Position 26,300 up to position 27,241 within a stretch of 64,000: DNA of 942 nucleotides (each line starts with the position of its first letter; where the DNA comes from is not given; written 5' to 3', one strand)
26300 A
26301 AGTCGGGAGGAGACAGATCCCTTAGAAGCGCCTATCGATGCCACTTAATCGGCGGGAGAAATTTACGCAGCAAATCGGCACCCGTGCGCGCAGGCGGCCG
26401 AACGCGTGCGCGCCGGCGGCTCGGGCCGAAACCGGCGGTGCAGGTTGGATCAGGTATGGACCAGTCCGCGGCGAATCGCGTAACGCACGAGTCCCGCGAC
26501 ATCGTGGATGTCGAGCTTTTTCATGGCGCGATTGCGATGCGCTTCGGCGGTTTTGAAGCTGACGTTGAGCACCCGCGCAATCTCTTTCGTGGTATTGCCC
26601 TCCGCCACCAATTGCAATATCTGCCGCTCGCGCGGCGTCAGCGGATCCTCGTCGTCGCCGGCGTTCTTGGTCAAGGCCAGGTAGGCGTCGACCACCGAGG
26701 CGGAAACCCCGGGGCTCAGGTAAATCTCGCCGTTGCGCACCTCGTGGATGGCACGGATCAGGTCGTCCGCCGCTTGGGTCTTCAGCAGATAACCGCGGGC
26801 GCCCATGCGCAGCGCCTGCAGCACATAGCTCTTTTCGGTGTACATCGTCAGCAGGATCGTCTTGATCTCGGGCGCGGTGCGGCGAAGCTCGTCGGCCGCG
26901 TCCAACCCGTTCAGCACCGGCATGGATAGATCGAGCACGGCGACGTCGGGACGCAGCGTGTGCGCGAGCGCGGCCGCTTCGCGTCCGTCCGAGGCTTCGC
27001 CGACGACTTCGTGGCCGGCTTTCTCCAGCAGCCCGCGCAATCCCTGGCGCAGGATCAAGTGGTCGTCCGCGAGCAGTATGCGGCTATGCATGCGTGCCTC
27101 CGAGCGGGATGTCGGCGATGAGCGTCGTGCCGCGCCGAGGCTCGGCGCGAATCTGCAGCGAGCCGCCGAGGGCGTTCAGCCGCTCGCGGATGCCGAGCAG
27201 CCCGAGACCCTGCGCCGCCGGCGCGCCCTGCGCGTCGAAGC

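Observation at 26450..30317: Stressosome module (RsbR-RsbS-RsbT-RsbX) in one operon with a histidine kinase and NarL regulator, upstream of a 26-kb EPS operon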

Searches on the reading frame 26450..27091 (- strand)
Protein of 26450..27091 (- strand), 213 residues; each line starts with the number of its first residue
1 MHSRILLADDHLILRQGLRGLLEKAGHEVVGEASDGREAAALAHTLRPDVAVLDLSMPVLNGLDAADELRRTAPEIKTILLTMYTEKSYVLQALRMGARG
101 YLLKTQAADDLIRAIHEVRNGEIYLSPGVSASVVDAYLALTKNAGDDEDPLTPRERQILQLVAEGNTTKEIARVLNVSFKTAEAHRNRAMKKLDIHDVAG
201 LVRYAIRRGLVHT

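Call 3: search_protein_families(library=pfam, proteins=[window:26450-27091:-], max_evalue=0.01)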
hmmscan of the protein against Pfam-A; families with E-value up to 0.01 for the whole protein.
window:26450-27091:- (213 aa): 9 families
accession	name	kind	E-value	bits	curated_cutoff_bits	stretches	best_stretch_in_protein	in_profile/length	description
PF00072.30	Response_reg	-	6.4e-28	97.6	30.2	1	5-115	1-110/111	Response regulator receiver domain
PF00196.25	GerE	-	3.7e-18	65.3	23.5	1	149-205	1-57/57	Bacterial regulatory proteins, luxR family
PF08281.18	Sigma70_r4_2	-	1.7e-08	34.4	25.7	1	151-193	11-54/54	Sigma-70, region 4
PF04545.22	Sigma70_r4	-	3.4e-07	30.1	24.1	1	151-193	5-48/50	Sigma-70, region 4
PF13384.12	HTH_23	-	2.1e-05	24.6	24.6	1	156-188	8-40/50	Homeodomain-like domain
PF13518.12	HTH_28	-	0.0003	21.3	25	1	157-187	4-34/52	Helix-turn-helix domain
PF13551.12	HTH_29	-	0.0016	18.9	28.1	1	157-188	3-35/64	Winged helix-turn helix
PF13936.12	HTH_38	-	0.0036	17.4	27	1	151-179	5-34/44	Helix-turn-helix domain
PF22233.2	PhyR_sigma-like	-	0.0063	16.7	27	0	151-190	4-44/50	Response regulator PhyR, sigma-like domain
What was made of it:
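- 26450..27091 (-): NarL/GerE-family response regulator (receiver Asp54). Pfam Response_reg 97.6 bits and GerE 65.3 bits (call 3).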

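Call 4: search_protein_families(library=ncbifam, proteins=[window:26450-27091:-], max_evalue=0.01)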
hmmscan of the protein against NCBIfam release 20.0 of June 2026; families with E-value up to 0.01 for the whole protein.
window:26450-27091:- (213 aa): 113 families (the best 25 are shown)
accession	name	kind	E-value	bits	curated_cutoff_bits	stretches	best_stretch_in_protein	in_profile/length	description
NF052445.1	RespRegMctR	equivalog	1.2e-53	181.6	300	1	4-210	3-204/205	two-component system response regulator MctR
NF011896.0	PRK15369.1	equivalog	1.9e-49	168.1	242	1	2-210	3-209/211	two component system response regulator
NF007935.0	PRK10651.1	equivalog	1.5e-43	148.5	250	1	3-196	7-201/216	two-component system response regulator NarL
NF007018.1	PRK09483.1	equivalog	2.9e-43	148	280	1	5-212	4-210/217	UvrY/SirA/GacA family response regulator transcription factor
NF047785.1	respo_reg_MadR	equivalog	3.5e-41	140.8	300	1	4-211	2-209/209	MadR family response regulator transcription factor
NF007708.0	PRK10403.1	equivalog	1.9e-34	119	343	1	4-209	8-213/215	nitrate/nitrite response regulator protein NarP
NF007685.0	PRK10360.1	equivalog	1.3e-31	110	258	1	5-201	4-188/196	response regulator transcription factor UhpA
NF007419.0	PRK09958.1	equivalog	3.1e-24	85.7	251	1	6-207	4-200/204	acid-sensing system DNA-binding response regulator EvgA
NF040749.1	tetrathio_RR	equivalog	5.2e-23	81.8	290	1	5-203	2-186/191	tetrathionate respiration response regulator TtrR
NF008098.0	PRK10840.1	equivalog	1.8e-22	79.9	235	1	5-204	6-204/216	response regulator transcription factor RcsB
NF006900.1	PRK09390.1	equivalog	2.5e-22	79.4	255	1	4-208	6-200/203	response regulator FixJ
NF007403.0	PRK09935.1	equivalog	2e-20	73.3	271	1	4-207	5-206/210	fimbria biosynthesis transcriptional regulator FimZ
NF041367.1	CheY_Halo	equivalog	1.6e-19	70.4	200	1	5-118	1-113/114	chemotaxis protein CheY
NF041830.1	RR_TF_ErdR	exception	4.1e-19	69.1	390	1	4-196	3-196/213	response regulator transcription factor ErdR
NF001965.0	PRK00742.1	subfamily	1.2e-18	67.5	293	1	2-107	3-110/357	chemotaxis-specific protein-glutamate methyltransferase CheB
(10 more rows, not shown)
